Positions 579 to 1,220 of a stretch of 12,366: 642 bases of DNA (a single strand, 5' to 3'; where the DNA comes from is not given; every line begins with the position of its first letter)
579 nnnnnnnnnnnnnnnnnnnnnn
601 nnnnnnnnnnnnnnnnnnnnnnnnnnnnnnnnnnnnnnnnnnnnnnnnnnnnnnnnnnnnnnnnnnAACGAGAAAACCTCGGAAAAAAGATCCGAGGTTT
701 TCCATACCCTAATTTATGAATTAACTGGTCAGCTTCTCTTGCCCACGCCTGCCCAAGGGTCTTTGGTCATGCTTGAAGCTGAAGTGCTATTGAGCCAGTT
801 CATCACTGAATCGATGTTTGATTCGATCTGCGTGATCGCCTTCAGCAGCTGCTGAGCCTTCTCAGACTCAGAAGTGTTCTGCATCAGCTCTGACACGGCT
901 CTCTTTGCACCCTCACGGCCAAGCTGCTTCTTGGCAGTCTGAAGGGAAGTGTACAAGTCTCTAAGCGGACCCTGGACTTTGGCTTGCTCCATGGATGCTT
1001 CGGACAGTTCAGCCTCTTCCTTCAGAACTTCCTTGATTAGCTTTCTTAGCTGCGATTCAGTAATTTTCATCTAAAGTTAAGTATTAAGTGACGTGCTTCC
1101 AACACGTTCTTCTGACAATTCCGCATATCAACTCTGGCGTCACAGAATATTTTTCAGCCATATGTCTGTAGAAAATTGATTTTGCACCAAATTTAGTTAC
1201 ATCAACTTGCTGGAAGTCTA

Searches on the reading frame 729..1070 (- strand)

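Call 4: search_protein_families(library=pfam, proteins=[window:729-1070:-], max_evalue=0.1)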
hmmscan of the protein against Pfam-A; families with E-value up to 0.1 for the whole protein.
window:729-1070:- (113 aa): 10 families
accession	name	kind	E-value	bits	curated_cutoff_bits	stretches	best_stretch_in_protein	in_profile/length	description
PF07378.16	FlbT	-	0.0056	17.1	27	1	26-87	41-103/125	Flagellar protein FlbT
PF10303.14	DUF2408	-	0.016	16.2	25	0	8-50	74-117/130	Protein of unknown function (DUF2408)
PF00921.22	Lipoprotein_2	-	0.016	15.2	22.6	1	2-87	39-128/298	Borrelia lipoprotein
PF05859.17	Mis12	-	0.02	15.1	25.7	1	7-91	123-197/231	Mis12 protein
PF24270.1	HTH_Cmi2_C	-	0.021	15.5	27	1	7-106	28-125/125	Cmi2, C-terminal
PF01910.22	Thiamine_BP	-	0.027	14.9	24.9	0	26-63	36-73/92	Thiamine-binding protein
PF15387.11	DUF4611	-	0.032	14.9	32.1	0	50-99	6-55/96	Domain of unknown function (DUF4611)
PF17072.10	Spike_torovirin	-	0.05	12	35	1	26-100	1183-1259/1272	Torovirinae spike glycoprotein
PF13012.11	MitMem_reg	-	0.09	13.1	26.6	0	64-104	19-59/113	Maintenance of mitochondrial structure and function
PF03449.20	GreA_GreB_N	-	0.092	13.4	24.5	0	16-47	39-70/71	Transcription elongation factor, N-terminal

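Call 5: search_protein_families(library=phrogs, proteins=[window:729-1070:-], max_evalue=0.001)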
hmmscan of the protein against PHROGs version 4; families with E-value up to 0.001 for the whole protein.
window:729-1070:- (113 aa): 0 families

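Call 81: search_protein_families(library=ncbifam, proteins=[window:732-1070:-], max_evalue=0.01)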
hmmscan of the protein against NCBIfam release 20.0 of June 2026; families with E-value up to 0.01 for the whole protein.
window:732-1070:- (113 aa): 0 families
